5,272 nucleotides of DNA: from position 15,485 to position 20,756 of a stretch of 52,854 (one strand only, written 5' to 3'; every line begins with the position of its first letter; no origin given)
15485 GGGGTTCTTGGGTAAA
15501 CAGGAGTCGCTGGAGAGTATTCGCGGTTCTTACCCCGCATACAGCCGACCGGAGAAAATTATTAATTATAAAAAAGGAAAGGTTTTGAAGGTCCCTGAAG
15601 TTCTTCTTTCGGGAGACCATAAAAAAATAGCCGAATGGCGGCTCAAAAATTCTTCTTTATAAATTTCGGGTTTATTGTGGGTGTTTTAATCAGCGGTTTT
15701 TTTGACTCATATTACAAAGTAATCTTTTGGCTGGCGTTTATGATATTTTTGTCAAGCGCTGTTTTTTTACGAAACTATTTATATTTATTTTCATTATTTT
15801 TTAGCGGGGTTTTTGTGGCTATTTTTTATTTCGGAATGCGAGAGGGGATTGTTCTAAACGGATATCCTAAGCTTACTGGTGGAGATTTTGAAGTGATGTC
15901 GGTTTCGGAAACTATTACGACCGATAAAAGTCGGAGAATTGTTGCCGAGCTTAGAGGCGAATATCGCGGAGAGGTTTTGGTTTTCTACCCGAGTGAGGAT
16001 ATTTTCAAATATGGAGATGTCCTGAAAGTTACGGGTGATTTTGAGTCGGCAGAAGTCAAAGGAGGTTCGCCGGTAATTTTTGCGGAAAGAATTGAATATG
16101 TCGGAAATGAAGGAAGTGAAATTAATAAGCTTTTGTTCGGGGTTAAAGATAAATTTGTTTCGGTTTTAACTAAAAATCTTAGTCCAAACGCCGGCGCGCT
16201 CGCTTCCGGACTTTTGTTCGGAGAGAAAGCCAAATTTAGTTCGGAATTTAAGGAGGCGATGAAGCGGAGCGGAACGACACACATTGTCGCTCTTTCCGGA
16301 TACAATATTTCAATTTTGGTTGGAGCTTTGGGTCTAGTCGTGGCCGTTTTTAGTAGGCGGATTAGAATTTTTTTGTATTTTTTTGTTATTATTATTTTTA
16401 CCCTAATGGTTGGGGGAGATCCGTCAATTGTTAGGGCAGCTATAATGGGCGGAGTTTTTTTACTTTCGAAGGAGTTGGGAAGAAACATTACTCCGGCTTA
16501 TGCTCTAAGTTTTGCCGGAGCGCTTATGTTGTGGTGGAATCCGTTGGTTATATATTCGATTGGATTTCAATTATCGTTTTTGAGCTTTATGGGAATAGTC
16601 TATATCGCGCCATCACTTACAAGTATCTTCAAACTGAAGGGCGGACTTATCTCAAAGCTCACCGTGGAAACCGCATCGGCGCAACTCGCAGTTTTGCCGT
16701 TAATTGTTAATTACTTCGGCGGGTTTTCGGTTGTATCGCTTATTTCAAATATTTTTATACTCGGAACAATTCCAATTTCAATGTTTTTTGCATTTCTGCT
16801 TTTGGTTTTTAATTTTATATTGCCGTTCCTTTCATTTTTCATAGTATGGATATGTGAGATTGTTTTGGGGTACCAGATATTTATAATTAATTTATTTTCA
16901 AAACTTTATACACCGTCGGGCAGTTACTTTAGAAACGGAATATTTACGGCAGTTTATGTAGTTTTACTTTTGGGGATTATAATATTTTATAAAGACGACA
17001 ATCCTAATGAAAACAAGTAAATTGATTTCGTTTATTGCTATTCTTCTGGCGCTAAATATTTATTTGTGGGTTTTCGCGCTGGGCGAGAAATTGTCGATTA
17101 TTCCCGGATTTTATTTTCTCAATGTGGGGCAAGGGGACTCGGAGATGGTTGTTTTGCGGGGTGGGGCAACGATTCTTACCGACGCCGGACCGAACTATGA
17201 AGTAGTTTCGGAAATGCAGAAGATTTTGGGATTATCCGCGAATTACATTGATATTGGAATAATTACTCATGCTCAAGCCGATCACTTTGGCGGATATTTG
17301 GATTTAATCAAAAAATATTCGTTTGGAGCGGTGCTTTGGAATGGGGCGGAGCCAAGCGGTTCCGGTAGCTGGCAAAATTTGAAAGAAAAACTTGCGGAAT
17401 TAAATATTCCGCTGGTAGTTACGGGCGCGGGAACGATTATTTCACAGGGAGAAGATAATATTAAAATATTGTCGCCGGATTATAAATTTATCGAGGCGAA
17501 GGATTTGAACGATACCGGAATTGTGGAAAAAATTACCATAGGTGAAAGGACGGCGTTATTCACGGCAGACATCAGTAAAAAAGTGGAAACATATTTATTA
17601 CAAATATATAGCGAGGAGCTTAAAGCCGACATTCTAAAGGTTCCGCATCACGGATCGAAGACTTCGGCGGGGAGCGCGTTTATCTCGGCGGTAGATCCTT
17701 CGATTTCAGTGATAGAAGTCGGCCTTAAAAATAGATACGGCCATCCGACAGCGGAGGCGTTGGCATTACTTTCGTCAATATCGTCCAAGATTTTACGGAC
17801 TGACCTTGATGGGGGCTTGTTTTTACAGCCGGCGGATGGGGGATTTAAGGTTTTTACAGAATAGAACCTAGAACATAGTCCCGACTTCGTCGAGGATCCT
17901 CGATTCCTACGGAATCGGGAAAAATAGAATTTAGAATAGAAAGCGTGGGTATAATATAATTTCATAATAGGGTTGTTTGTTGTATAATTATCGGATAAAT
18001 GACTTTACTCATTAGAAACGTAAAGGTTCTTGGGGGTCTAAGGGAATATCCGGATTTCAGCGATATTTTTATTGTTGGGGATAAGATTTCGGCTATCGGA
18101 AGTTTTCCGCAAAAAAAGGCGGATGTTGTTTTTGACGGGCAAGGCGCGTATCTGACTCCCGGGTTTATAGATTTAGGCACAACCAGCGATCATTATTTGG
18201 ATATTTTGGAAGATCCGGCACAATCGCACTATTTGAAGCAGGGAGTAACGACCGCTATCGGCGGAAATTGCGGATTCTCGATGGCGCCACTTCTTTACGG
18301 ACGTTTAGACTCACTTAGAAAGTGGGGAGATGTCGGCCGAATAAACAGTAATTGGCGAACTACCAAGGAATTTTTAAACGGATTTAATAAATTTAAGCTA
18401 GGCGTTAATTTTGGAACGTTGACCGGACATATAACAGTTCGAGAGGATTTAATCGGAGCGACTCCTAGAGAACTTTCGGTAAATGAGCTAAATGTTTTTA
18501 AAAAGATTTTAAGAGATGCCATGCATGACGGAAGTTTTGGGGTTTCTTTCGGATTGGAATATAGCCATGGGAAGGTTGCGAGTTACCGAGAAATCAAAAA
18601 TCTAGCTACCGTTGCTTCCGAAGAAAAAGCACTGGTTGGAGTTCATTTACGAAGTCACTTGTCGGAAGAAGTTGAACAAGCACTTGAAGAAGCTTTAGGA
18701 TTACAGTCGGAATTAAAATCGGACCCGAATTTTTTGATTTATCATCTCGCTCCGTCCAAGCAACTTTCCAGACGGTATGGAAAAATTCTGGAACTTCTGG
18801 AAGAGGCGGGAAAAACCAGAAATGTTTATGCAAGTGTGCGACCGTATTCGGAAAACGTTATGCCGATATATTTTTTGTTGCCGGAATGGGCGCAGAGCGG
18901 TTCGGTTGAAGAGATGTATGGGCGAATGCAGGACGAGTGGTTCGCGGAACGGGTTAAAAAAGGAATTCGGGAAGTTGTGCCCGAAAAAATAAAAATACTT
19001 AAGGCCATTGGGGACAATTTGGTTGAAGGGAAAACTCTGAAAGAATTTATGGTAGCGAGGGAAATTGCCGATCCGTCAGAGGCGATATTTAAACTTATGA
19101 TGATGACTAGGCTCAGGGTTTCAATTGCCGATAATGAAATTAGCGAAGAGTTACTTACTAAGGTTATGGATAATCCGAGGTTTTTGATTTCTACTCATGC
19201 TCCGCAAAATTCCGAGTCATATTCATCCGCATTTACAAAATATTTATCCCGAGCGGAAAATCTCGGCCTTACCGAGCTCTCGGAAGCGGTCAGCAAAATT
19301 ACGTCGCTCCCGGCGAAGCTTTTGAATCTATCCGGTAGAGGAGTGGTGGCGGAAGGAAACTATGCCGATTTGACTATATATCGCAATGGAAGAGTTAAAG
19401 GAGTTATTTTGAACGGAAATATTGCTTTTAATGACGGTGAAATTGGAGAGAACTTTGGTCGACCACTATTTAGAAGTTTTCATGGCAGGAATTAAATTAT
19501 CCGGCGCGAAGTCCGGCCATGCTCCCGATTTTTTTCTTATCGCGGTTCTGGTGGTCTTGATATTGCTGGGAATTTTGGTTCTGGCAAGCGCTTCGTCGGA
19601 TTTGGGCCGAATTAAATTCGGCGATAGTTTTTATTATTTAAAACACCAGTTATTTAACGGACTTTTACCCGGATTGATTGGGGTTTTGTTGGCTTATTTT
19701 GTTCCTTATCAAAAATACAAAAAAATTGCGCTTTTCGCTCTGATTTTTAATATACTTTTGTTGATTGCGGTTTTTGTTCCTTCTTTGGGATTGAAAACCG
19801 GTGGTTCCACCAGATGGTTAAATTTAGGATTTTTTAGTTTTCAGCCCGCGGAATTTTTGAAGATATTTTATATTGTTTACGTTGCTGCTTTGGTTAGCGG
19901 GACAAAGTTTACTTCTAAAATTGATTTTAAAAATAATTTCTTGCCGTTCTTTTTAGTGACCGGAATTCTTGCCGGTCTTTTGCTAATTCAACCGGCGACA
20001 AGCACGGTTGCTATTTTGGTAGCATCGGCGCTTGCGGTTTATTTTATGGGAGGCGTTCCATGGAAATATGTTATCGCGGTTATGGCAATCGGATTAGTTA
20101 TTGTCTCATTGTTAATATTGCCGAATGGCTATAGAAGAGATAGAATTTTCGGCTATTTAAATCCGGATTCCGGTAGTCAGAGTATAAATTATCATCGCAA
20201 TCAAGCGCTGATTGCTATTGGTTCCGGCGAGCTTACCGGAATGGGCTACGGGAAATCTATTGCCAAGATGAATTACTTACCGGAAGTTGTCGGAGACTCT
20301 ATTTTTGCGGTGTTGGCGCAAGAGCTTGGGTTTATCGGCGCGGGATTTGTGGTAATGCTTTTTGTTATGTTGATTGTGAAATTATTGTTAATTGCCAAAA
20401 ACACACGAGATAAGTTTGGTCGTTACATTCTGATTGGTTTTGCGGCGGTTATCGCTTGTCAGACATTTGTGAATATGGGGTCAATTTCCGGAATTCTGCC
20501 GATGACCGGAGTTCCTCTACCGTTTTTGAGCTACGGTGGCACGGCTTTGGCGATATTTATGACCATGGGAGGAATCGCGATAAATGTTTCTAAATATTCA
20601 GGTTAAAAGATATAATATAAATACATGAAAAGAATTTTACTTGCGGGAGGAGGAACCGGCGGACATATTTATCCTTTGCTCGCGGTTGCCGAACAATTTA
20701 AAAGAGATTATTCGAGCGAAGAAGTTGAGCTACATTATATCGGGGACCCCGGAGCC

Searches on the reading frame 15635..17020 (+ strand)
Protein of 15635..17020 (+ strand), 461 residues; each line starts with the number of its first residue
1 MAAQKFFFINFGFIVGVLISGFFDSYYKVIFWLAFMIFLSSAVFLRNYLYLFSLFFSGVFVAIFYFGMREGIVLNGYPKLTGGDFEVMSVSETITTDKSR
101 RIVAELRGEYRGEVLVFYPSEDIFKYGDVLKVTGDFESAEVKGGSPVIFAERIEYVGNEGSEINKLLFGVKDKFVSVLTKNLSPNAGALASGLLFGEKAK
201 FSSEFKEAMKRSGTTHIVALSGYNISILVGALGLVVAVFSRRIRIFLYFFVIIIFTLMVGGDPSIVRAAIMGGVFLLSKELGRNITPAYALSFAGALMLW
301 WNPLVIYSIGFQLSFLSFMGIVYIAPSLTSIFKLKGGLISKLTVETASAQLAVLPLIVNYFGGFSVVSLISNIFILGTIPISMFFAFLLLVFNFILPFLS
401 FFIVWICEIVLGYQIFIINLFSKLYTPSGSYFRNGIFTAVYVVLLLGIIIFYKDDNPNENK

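Call 88: search_protein_families(library=pfam, proteins=[window:15635-17020:+], max_evalue=0.001)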
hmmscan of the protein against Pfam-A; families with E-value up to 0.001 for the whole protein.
window:15635-17020:+ (461 aa): 1 family
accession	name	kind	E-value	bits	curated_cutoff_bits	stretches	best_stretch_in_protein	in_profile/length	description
PF03772.21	Competence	-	8e-47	160.3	23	1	193-453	1-267/270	Competence protein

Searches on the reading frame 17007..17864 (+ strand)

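Call 88: search_protein_families(library=pfam, proteins=[window:17007-17864:+], max_evalue=0.001)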
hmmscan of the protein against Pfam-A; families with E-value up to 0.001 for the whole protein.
window:17007-17864:+ (285 aa): 2 families
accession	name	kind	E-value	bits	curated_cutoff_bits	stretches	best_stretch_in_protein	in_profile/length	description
PF00753.33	Lactamase_B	-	1.8e-10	41.5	22.7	1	47-236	10-192/196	Metallo-beta-lactamase superfamily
PF12706.13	Lactamase_B_2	-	0.00076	19.6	27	0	55-102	2-52/200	Beta-lactamase superfamily domain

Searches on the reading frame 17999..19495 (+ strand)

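Call 88: search_protein_families(library=pfam, proteins=[window:17999-19495:+], max_evalue=0.001)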
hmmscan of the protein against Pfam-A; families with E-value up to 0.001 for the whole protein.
window:17999-19495:+ (498 aa): 2 families
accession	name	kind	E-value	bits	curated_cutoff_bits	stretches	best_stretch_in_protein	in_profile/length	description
PF01979.26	Amidohydro_1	-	8.7e-09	35.5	25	1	426-475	282-344/345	Amidohydrolase family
PF07969.17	Amidohydro_3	-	1.1e-08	35.5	29.7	1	425-463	407-446/472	Amidohydrolase family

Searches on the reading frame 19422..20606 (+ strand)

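Call 88: search_protein_families(library=pfam, proteins=[window:19422-20606:+], max_evalue=0.001)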
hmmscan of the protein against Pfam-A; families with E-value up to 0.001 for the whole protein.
window:19422-20606:+ (394 aa): 1 family
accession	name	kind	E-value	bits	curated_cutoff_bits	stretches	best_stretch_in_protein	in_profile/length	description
PF01098.24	FTSW_RODA_SPOVE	-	1.7e-83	281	26.4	1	39-392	4-353/356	Cell cycle protein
